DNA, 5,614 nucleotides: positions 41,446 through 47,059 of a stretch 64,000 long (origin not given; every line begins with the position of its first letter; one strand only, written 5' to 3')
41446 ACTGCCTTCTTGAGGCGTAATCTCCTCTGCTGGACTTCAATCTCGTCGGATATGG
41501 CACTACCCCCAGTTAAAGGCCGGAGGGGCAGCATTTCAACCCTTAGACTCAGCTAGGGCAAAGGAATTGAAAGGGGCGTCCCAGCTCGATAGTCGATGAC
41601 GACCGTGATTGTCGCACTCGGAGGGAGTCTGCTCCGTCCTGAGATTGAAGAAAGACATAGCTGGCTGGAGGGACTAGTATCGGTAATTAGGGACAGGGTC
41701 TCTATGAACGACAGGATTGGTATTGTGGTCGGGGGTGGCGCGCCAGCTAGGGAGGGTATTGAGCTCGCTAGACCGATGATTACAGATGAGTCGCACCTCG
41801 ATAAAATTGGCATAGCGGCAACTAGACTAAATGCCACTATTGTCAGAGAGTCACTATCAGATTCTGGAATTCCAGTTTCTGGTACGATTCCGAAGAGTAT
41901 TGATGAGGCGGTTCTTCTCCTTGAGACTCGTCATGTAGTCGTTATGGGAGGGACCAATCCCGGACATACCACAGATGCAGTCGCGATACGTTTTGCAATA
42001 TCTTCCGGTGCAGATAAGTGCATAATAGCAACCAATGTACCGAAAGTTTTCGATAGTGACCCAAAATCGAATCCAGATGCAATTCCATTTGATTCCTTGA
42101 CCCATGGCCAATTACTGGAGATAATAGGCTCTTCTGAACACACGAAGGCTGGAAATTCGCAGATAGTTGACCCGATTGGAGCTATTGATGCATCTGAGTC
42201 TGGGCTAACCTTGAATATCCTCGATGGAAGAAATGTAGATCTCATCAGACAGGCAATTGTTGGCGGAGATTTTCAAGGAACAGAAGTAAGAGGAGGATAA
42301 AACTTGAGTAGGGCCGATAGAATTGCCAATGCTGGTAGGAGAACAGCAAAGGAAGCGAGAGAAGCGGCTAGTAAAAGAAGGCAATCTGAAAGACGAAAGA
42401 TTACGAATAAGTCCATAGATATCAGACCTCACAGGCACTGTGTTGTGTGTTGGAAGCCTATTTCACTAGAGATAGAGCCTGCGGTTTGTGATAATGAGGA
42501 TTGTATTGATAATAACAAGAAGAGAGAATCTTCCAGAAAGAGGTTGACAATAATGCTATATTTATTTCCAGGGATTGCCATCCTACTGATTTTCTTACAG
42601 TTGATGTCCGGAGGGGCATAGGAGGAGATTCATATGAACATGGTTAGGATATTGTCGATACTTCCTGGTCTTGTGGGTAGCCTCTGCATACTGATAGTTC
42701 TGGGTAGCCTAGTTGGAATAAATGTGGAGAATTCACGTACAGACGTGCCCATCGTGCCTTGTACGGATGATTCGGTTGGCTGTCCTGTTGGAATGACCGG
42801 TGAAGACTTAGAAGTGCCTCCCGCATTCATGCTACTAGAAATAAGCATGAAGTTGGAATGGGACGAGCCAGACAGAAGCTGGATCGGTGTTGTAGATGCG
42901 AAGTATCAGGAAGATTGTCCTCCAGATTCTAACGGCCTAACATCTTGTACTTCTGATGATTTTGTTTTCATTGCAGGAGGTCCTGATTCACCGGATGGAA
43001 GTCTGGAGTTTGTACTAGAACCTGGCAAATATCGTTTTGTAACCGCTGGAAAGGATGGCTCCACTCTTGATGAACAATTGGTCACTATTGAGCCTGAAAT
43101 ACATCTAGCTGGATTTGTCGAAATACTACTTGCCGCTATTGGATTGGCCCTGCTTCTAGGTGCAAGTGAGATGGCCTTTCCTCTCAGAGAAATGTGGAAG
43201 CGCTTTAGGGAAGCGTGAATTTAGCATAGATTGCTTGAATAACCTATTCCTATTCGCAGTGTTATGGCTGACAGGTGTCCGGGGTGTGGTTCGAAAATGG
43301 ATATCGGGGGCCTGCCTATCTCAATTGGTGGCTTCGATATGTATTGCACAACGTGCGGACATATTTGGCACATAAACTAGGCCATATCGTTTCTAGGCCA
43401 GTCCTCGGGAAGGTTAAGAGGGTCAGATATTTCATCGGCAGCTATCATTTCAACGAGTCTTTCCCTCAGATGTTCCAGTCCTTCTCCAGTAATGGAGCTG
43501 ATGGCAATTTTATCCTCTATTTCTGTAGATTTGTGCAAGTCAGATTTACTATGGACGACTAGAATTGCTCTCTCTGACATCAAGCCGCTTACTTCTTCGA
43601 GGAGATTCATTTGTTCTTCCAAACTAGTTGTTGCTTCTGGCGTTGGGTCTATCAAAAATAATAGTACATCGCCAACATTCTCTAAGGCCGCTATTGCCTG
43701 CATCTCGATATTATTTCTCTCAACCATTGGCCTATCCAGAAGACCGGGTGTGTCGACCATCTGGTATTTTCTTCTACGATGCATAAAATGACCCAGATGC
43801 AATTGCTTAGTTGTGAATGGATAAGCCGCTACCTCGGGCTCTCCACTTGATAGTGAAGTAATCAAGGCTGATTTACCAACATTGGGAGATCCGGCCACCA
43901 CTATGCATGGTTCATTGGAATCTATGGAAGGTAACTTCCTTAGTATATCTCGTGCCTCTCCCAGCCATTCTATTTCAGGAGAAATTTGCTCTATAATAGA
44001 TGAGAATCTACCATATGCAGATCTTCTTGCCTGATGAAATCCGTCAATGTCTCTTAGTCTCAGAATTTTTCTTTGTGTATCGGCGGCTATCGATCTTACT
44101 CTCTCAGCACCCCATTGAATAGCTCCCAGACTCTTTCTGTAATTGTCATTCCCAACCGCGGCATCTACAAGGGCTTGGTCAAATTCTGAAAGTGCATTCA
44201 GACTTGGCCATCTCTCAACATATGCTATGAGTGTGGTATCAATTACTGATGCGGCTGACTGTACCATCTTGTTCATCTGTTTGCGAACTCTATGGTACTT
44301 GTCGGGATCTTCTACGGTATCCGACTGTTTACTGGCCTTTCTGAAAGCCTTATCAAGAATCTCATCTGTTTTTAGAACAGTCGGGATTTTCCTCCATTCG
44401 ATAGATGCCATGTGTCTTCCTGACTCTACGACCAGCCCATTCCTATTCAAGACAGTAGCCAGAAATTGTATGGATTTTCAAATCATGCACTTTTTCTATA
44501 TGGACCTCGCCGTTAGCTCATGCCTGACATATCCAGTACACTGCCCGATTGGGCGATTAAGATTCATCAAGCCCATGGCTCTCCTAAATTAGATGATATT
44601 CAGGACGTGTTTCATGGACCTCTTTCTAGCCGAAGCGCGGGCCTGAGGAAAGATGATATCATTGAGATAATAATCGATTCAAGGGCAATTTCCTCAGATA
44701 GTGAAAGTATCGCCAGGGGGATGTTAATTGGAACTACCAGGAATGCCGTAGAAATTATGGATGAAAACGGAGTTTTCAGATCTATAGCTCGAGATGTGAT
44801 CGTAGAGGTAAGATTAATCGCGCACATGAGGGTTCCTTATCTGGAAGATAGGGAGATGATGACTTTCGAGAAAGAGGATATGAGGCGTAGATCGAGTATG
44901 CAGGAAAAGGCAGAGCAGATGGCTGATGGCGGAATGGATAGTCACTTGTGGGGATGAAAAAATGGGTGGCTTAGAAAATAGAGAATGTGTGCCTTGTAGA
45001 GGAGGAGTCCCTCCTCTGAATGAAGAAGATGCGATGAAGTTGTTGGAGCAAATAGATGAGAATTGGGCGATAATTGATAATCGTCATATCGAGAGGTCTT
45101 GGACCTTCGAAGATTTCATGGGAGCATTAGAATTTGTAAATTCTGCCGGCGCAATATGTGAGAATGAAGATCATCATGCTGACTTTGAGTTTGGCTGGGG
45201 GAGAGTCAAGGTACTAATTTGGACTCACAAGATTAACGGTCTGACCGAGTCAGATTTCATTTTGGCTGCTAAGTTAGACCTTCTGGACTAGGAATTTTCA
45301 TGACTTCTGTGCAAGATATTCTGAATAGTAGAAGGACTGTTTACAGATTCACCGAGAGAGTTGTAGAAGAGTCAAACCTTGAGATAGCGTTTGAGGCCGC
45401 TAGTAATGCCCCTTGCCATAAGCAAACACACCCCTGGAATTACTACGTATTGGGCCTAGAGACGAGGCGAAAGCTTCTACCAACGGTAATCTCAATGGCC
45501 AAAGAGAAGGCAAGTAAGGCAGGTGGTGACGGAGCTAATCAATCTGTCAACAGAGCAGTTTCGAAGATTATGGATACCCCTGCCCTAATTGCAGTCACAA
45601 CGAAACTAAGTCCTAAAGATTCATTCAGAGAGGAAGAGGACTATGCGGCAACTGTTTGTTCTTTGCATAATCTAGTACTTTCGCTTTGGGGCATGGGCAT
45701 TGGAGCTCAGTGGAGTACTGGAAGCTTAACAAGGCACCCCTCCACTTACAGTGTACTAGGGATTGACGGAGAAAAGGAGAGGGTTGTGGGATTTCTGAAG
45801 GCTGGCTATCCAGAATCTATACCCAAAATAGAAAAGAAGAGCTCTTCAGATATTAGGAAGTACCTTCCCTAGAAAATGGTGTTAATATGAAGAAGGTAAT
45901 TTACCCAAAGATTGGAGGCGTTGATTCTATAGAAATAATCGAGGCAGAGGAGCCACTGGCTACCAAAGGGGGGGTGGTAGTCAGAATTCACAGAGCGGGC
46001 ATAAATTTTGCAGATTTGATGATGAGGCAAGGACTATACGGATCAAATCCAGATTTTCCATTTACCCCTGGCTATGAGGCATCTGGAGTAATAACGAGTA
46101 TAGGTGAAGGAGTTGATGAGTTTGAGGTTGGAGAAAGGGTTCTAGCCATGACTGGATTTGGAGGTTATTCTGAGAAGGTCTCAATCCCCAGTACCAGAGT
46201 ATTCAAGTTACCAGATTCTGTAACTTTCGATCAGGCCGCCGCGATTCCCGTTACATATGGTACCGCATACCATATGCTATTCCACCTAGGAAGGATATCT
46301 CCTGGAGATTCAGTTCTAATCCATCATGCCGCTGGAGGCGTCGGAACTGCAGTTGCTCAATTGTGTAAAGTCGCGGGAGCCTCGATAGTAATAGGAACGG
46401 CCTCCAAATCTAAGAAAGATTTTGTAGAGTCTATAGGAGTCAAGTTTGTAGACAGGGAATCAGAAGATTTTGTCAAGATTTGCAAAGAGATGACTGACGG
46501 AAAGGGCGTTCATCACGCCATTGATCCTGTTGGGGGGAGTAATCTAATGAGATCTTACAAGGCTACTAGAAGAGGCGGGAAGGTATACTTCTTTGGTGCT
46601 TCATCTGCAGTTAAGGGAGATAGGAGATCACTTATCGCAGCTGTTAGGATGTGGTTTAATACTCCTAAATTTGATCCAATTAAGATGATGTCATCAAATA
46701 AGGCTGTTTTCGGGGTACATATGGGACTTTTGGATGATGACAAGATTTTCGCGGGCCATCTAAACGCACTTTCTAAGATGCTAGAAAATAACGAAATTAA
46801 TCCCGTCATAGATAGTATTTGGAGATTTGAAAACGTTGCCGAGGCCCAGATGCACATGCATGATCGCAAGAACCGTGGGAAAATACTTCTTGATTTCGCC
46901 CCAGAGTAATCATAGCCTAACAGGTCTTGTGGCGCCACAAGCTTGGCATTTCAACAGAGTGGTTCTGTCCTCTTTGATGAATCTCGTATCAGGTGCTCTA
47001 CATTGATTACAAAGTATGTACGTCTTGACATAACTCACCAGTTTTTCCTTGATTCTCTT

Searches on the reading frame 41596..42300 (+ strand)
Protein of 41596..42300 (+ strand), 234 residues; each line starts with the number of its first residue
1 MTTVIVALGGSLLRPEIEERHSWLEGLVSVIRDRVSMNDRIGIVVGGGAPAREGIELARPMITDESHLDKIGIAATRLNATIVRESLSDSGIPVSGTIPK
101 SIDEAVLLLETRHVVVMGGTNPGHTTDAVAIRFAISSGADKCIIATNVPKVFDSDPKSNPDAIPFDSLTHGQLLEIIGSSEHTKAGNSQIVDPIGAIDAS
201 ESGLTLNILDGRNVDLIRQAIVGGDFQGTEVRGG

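Call 19: search_protein_families(library=pfam, proteins=[window:41596-42300:+], max_evalue=0.0001)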
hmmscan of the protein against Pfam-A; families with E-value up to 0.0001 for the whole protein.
window:41596-42300:+ (234 aa): 1 family
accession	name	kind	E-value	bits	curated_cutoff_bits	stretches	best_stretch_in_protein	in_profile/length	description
PF00696.33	AA_kinase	-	2.6e-25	90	24.9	1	3-189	2-214/234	Amino acid kinase family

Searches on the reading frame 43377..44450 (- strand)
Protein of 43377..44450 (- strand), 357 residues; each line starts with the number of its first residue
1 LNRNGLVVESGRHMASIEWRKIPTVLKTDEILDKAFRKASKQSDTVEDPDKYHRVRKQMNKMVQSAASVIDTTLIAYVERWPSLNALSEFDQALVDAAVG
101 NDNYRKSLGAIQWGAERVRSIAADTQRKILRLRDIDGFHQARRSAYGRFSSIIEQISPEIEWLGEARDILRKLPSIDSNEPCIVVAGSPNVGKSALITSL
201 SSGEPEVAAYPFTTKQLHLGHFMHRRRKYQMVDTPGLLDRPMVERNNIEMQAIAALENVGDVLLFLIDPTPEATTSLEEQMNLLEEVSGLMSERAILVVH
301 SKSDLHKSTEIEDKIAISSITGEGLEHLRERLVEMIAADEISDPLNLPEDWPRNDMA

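Call 19: search_protein_families(library=pfam, proteins=[window:43377-44450:-], max_evalue=0.0001)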
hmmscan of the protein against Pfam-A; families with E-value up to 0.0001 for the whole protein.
window:43377-44450:- (357 aa): 4 families
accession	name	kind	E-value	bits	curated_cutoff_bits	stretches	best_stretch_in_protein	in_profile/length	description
PF17835.6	NOG1_N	-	6.9e-30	104.7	22.9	1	20-177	2-160/160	NOG1 N-terminal helical domain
PF01926.29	MMR_HSR1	-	1e-19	71.1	21.9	1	183-298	2-109/113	50S ribosome-binding GTPase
PF06858.20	NOG1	-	3.4e-18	65.6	27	1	247-304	1-58/58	Nucleolar GTP-binding protein 1 (NOG1)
PF02421.24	FeoB_N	-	6.2e-10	39.2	27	1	183-299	3-112/156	Ferrous iron transport protein B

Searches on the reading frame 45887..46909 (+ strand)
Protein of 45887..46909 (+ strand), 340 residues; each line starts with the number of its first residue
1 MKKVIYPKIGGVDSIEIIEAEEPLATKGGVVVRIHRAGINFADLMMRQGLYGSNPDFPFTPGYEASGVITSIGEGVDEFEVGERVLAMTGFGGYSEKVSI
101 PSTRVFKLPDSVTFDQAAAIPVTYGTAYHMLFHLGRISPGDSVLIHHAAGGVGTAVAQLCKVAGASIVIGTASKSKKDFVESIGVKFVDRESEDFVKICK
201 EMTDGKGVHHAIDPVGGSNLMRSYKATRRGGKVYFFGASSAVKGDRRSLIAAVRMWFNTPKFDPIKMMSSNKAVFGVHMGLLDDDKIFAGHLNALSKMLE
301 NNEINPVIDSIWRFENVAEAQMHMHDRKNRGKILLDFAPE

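Call 19: search_protein_families(library=pfam, proteins=[window:45887-46909:+], max_evalue=0.0001)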
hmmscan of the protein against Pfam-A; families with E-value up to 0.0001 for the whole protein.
window:45887-46909:+ (340 aa): 3 families
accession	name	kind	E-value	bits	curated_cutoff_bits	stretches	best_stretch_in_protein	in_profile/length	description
PF00107.32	ADH_zinc_N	-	8.4e-19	68.2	31.8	1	151-242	1-91/129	Zinc-binding dehydrogenase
PF08240.17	ADH_N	-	8.1e-18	65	23.5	1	27-110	2-104/104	Alcohol dehydrogenase GroES-like domain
PF13602.12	ADH_zinc_N_2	-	2.3e-14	54.9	27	1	187-335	6-134/134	Zinc-binding dehydrogenase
